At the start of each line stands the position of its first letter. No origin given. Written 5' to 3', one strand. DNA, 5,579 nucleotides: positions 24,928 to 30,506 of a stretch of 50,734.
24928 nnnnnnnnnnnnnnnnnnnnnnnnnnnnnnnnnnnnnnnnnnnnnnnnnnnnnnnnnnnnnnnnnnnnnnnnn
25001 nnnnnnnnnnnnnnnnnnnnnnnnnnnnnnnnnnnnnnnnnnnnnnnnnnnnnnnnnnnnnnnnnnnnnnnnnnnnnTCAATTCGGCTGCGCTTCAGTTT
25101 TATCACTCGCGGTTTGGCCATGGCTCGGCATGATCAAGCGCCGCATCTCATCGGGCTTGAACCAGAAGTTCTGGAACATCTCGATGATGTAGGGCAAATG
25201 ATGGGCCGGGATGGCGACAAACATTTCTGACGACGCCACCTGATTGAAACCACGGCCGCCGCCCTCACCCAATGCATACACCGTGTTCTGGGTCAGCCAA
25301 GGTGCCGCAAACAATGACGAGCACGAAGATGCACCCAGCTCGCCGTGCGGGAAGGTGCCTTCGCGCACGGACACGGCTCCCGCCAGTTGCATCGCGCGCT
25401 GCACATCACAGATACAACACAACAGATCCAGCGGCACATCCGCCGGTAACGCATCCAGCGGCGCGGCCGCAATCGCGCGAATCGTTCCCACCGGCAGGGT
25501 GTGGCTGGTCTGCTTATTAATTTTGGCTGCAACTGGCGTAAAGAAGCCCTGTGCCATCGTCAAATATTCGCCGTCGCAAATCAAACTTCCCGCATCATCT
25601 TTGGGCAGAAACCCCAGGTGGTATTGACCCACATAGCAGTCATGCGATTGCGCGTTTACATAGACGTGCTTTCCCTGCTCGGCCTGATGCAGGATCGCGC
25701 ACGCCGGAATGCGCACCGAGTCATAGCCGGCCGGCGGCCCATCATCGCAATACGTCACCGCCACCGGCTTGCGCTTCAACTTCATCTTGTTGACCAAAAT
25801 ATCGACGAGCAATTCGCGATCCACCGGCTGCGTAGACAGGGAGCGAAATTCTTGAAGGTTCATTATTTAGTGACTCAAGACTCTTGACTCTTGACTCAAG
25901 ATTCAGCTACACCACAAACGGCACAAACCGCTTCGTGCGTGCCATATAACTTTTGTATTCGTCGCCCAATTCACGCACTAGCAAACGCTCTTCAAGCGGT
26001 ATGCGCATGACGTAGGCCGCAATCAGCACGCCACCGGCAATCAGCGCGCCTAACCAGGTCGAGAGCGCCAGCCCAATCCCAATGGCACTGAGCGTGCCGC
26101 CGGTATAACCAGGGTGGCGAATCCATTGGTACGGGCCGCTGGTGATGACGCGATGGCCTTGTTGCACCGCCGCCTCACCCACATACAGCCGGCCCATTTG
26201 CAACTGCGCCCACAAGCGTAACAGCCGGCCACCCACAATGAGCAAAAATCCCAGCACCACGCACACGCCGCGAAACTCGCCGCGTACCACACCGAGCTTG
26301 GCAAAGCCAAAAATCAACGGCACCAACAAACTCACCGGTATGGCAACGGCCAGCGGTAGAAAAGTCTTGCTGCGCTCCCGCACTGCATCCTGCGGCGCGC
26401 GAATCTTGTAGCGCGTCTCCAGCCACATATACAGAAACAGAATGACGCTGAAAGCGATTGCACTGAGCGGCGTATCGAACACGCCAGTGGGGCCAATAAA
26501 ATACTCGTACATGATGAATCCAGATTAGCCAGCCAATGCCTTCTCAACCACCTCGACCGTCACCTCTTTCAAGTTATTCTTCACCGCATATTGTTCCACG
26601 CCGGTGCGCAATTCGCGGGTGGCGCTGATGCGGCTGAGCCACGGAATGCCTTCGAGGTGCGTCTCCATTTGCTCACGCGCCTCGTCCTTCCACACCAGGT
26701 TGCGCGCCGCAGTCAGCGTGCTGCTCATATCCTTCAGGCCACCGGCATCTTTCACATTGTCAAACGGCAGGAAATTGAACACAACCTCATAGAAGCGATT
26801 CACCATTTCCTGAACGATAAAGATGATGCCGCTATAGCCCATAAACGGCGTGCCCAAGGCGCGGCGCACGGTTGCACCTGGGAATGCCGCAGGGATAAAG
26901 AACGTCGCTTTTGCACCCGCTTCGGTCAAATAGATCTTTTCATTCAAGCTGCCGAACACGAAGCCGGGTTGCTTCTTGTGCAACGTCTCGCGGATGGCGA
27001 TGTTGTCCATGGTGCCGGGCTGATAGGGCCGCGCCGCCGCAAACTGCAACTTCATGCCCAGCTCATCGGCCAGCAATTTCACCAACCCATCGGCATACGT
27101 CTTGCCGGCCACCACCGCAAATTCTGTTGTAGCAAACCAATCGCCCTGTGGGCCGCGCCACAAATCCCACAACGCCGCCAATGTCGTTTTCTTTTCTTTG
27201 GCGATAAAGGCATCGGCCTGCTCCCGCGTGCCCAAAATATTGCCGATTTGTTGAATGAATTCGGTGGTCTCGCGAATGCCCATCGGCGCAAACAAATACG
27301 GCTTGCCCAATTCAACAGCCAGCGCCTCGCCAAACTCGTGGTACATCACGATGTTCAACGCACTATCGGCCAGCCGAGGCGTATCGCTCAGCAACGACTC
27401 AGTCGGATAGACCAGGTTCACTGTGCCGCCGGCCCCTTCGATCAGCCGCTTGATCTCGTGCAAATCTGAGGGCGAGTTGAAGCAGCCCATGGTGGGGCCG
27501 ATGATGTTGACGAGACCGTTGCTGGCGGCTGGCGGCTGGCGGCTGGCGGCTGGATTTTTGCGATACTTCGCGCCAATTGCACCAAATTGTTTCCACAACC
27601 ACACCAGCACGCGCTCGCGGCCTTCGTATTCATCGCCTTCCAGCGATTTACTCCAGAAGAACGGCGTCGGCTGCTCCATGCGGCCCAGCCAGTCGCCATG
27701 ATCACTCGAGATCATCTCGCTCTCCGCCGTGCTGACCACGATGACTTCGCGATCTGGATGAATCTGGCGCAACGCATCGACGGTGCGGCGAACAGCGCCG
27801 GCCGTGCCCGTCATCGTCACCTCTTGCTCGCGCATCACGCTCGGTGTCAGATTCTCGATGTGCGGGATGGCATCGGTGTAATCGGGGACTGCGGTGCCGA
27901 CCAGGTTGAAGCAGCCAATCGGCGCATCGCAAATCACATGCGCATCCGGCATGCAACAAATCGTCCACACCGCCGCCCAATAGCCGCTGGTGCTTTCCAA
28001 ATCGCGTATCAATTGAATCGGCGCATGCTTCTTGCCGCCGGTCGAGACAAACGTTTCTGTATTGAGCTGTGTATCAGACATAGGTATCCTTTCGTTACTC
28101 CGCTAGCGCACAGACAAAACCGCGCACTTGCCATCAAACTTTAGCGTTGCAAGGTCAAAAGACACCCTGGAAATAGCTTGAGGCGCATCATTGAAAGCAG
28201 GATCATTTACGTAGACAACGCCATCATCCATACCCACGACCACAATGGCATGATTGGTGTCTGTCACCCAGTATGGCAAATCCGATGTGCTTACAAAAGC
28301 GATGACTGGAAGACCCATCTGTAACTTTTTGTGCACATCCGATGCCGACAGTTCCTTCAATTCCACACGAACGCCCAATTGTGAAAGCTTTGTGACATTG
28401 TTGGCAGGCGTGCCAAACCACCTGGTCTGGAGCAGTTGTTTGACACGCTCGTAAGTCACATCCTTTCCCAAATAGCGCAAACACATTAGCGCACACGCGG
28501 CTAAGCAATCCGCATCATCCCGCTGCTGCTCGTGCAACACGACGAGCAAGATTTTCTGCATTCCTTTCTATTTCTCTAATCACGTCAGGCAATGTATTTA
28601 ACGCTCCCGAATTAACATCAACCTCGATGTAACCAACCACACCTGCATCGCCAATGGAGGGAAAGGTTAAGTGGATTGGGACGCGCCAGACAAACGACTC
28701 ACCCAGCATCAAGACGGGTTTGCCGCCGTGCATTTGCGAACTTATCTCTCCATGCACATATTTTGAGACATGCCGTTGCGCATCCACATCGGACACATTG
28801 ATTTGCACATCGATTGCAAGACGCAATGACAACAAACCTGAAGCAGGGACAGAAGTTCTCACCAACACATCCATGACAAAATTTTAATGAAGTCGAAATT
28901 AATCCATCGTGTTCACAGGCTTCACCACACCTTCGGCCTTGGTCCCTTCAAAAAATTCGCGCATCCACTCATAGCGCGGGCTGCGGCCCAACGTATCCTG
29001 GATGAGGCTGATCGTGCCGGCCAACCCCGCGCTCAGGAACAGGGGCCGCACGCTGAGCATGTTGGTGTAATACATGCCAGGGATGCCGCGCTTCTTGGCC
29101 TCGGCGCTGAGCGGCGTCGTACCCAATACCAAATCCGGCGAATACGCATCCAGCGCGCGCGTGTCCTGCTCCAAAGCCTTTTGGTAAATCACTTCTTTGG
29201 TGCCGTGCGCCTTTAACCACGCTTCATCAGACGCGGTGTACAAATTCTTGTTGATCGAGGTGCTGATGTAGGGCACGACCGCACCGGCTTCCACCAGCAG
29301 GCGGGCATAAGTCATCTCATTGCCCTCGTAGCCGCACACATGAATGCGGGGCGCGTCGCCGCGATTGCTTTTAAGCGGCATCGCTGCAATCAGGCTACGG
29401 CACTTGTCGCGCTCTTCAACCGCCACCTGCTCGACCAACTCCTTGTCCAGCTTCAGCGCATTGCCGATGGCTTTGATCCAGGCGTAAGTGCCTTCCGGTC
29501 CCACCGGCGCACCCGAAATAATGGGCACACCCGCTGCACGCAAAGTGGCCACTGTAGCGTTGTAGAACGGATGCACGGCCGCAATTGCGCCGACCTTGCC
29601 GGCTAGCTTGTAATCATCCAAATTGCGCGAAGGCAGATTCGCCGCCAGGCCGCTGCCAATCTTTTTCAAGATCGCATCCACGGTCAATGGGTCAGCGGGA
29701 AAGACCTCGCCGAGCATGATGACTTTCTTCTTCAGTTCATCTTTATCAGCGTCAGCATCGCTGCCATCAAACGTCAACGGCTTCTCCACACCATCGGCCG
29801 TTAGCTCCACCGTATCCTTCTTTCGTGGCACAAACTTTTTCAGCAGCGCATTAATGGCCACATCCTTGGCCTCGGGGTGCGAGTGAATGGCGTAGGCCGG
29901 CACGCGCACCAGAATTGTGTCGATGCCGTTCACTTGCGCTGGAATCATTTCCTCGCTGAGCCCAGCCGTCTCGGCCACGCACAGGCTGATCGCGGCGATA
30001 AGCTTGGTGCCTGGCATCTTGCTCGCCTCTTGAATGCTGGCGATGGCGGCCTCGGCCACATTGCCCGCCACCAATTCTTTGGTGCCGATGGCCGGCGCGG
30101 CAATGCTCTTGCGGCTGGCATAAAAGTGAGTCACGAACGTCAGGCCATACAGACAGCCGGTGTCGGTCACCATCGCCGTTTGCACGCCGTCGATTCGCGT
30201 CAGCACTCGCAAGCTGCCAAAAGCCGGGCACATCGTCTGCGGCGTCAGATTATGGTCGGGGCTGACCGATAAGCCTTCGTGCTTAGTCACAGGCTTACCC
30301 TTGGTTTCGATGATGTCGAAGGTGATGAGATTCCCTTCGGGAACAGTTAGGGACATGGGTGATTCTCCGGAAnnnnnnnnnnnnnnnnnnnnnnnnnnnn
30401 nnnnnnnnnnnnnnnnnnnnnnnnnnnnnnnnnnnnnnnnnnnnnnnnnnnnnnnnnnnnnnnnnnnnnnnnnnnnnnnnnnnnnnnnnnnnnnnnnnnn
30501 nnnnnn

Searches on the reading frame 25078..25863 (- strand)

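Call 64: search_protein_families(library=pfam, proteins=[window:25078-25863:-], max_evalue=0.00001)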
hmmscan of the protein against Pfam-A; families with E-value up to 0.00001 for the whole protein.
window:25078-25863:- (261 aa): 1 family
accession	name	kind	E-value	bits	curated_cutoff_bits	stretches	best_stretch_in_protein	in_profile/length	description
PF02596.20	DUF169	-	1.6e-30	107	27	1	23-228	2-208/209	Uncharacterised ArCR, COG2043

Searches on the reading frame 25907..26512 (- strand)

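Call 64: search_protein_families(library=pfam, proteins=[window:25907-26512:-], max_evalue=0.00001)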
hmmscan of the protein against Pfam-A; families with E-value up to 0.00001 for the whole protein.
window:25907-26512:- (201 aa): 2 families
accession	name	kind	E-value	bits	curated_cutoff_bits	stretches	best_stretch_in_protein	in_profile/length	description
PF04191.18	PEMT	-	4.3e-14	53.3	25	1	84-183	2-103/105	Phospholipid methyltransferase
PF04140.19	ICMT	-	2e-13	51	24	1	91-179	4-94/95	Isoprenylcysteine carboxyl methyltransferase (ICMT) family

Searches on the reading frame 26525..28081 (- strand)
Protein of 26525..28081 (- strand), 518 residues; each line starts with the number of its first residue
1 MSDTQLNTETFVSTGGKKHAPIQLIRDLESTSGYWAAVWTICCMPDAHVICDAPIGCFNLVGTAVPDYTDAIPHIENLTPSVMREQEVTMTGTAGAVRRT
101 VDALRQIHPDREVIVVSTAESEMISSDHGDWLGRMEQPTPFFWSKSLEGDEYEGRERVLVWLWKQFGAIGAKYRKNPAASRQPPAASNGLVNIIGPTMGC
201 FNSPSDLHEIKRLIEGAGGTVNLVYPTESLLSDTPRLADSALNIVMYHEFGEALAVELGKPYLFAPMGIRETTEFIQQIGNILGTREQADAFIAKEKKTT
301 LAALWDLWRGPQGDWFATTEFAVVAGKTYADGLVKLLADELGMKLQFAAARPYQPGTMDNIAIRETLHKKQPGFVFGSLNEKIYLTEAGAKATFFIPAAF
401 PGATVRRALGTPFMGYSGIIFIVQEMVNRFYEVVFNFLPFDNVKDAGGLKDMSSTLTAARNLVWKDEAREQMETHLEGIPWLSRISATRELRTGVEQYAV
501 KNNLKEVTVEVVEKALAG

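Call 65: search_protein_families(library=pfam, proteins=[window:26525-28081:-], max_evalue=0.00001)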
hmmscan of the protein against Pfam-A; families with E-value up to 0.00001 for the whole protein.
window:26525-28081:- (518 aa): 2 families
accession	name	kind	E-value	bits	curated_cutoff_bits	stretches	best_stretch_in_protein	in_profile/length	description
PF00148.24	Oxidored_nitro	-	4.2e-48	164.6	28.6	1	34-430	3-398/399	Nitrogenase component 1 type Oxidoreductase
PF08369.16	PCP_red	-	2.7e-07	30.9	32.5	1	464-515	1-44/45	Proto-chlorophyllide reductase 57 kD subunit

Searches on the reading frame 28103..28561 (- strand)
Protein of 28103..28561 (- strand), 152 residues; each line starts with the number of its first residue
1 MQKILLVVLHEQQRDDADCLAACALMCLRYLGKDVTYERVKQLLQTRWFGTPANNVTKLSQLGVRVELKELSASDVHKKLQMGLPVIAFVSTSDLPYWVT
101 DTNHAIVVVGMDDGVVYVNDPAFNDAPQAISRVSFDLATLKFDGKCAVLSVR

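Call 65: search_protein_families(library=pfam, proteins=[window:28103-28561:-], max_evalue=0.00001)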
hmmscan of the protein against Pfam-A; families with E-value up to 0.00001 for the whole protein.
window:28103-28561:- (152 aa): 5 families
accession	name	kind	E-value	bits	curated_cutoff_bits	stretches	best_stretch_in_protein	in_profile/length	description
PF13529.12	Peptidase_C39_2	-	3.5e-12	47.6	24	1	11-122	6-143/143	Peptidase_C39 like family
PF03412.21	Peptidase_C39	-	1.3e-11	44.9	22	1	11-135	5-117/133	Peptidase C39 family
PF11814.14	DUF3335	-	1.8e-09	37.9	25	1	55-128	101-172/206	Peptidase_C39 like family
PF14399.12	BtrH_N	-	1.4e-06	29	29.7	1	61-121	62-134/134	Butirosin biosynthesis protein H, N-terminal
PF09778.15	Guanylate_cyc_2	-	3.3e-06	27.1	28.1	0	9-49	2-43/212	Guanylylate cyclase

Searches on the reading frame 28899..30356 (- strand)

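Call 65: search_protein_families(library=pfam, proteins=[window:28899-30356:-], max_evalue=0.00001)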
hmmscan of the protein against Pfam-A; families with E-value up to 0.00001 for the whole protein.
window:28899-30356:- (485 aa): 1 family
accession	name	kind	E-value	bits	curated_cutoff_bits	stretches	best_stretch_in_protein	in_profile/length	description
PF00148.24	Oxidored_nitro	-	3.1e-45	155.2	28.6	1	43-453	1-392/399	Nitrogenase component 1 type Oxidoreductase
